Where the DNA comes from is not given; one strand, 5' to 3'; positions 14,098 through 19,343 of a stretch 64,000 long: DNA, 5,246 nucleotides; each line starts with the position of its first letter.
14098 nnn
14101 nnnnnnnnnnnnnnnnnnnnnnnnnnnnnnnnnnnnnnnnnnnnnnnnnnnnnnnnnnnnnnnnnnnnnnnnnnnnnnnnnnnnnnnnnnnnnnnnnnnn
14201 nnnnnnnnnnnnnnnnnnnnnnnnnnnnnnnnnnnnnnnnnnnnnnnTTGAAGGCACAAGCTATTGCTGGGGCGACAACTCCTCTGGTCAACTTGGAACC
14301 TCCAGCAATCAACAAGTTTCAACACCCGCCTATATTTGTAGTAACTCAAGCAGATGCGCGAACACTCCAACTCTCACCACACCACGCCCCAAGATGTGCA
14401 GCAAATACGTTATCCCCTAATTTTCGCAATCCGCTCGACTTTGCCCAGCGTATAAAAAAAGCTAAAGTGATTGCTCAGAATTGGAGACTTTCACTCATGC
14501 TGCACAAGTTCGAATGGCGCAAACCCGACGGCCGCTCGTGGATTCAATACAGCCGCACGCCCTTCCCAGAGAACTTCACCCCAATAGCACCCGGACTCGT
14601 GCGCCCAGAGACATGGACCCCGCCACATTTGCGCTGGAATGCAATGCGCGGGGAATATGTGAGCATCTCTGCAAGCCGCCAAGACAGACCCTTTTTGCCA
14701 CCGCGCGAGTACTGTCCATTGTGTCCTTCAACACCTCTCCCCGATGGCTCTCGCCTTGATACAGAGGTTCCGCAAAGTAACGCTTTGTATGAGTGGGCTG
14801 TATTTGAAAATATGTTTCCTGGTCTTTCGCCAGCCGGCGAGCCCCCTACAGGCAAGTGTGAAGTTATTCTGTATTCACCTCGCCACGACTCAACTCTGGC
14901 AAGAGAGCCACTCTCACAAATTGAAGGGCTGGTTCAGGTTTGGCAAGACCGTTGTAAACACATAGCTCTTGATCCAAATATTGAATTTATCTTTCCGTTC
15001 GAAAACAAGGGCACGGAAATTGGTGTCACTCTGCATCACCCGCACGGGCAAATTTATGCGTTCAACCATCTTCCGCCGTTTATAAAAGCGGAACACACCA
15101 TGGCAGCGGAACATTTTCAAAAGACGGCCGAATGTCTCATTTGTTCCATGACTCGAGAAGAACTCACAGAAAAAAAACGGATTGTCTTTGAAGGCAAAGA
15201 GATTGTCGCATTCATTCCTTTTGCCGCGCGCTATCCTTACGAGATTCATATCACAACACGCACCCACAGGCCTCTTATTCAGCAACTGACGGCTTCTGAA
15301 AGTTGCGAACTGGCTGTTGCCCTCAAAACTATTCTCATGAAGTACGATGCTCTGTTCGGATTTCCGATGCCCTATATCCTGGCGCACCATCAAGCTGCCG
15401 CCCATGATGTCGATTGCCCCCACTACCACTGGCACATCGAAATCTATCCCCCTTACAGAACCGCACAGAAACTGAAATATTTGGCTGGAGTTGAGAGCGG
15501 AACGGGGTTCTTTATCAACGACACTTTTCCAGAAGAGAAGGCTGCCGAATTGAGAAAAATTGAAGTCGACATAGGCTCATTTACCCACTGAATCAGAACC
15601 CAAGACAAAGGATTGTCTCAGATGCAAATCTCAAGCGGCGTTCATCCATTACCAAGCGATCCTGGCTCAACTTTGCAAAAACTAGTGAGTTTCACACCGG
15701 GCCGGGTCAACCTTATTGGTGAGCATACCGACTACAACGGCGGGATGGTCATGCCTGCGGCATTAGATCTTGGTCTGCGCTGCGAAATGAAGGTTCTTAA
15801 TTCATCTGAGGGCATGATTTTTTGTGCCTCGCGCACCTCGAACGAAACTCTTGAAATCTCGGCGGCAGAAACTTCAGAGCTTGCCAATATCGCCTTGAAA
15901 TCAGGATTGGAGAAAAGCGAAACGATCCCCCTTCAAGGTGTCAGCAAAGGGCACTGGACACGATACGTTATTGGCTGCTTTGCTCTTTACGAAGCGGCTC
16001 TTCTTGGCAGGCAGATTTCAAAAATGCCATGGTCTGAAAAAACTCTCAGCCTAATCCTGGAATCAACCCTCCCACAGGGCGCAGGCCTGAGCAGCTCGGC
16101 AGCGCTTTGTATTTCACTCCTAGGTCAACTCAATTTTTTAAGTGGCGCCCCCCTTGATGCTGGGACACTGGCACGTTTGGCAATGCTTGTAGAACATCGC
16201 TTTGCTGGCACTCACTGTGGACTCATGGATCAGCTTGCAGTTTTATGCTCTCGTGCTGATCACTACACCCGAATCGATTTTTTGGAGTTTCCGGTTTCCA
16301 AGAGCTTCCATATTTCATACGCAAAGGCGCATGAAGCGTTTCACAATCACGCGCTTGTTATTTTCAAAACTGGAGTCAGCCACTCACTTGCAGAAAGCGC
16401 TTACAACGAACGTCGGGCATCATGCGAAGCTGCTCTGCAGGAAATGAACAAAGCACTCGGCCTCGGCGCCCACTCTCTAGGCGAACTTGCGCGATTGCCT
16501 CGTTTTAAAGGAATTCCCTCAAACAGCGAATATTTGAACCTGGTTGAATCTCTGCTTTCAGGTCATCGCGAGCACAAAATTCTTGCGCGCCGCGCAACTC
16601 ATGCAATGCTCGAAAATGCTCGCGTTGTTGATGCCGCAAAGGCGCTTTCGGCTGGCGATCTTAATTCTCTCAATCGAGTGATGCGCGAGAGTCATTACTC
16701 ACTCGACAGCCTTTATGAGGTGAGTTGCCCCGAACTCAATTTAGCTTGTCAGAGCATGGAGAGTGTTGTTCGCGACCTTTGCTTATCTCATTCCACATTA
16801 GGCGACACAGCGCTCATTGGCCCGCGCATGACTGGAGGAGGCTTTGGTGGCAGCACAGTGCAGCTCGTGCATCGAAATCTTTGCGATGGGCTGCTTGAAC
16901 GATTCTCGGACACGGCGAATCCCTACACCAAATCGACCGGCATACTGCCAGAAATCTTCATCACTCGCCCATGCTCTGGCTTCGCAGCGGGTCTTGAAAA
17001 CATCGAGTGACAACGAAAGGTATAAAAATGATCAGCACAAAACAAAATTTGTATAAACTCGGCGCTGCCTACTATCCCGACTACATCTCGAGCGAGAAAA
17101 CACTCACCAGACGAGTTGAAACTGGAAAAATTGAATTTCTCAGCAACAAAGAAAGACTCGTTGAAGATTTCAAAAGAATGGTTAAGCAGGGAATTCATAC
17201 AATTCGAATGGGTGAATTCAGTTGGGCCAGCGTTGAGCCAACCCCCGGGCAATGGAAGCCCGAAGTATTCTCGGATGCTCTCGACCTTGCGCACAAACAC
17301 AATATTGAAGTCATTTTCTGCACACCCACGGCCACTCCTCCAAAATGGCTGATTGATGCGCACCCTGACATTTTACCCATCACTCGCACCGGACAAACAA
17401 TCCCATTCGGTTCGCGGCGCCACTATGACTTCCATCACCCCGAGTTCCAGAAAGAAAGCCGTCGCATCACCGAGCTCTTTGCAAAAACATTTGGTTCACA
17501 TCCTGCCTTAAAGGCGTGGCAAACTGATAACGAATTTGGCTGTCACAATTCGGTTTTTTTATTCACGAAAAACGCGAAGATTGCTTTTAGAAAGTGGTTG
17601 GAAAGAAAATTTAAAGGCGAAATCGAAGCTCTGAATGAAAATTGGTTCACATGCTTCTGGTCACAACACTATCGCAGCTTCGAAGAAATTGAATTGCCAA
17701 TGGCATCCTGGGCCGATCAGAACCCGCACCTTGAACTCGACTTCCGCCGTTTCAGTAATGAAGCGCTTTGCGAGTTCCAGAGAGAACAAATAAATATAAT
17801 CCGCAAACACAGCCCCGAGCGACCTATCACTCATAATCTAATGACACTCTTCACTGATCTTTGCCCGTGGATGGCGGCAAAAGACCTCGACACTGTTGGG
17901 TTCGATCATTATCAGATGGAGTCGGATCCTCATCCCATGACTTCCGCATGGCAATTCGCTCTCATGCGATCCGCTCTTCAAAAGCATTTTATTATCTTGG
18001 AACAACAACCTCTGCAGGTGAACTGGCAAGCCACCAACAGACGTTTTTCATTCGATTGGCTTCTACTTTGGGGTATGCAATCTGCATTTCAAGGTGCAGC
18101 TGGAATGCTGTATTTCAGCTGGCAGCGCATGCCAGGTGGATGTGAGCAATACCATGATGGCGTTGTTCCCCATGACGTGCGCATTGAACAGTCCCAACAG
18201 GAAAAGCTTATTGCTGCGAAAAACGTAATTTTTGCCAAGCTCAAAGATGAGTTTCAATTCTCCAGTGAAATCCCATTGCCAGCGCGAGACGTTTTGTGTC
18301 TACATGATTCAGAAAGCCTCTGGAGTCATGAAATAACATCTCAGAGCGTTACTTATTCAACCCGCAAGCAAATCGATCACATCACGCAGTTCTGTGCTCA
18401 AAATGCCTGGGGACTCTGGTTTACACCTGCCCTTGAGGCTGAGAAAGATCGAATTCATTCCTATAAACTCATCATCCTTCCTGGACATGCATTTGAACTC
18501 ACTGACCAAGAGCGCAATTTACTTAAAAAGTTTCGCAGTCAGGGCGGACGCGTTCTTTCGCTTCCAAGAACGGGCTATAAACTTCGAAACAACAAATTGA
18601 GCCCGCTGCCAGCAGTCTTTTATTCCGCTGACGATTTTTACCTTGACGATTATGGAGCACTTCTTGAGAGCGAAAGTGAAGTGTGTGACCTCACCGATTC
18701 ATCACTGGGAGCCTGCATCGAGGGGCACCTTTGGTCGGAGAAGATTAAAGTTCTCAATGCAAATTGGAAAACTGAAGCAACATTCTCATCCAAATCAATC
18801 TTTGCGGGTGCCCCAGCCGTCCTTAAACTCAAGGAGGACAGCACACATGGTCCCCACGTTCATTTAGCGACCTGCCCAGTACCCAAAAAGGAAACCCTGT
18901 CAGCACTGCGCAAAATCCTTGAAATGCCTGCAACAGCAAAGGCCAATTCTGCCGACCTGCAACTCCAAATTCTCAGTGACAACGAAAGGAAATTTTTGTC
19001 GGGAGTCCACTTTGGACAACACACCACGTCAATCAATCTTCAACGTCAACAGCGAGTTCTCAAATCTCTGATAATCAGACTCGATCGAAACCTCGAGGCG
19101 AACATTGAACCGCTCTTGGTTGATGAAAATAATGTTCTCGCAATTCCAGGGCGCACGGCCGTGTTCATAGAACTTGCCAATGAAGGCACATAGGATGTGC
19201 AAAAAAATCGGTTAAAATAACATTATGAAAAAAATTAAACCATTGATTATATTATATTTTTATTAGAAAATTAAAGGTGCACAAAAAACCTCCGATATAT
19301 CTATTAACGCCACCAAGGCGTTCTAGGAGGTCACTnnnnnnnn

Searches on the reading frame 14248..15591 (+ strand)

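Call 55: search_protein_families(library=pfam, proteins=[window:14248-15591:+], max_evalue=0.0001)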
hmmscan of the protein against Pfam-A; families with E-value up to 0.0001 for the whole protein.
window:14248-15591:+ (447 aa): 2 families
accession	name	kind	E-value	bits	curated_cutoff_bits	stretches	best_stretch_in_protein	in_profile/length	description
PF01087.27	GalP_UDP_transf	-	5.7e-20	73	22.1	1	198-276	106-184/184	Galactose-1-phosphate uridyl transferase, N-terminal domain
PF02744.22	GalP_UDP_tr_C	-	4e-16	59.6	29.2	1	288-437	7-155/165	Galactose-1-phosphate uridyl transferase, C-terminal domain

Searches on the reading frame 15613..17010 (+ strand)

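Call 55: search_protein_families(library=pfam, proteins=[window:15613-17010:+], max_evalue=0.0001)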
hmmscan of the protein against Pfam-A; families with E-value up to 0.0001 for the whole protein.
window:15613-17010:+ (465 aa): 2 families
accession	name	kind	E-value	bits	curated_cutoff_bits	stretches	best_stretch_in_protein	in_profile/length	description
PF10509.15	GalKase_gal_bdg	-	9e-16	57.6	23.1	1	24-55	12-43/49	Galactokinase galactose-binding signature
PF00288.32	GHMP_kinases_N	-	1.1e-15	58.1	22.3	1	136-213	15-86/87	GHMP kinases N terminal domain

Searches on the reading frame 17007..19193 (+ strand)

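Call 55: search_protein_families(library=pfam, proteins=[window:17007-19193:+], max_evalue=0.0001)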
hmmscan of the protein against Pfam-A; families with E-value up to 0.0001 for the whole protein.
window:17007-19193:+ (728 aa): 1 family
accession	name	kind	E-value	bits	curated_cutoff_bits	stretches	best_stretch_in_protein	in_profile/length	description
PF02449.21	Glyco_hydro_42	-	1e-103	348.1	21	1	48-394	9-359/376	Beta-galactosidase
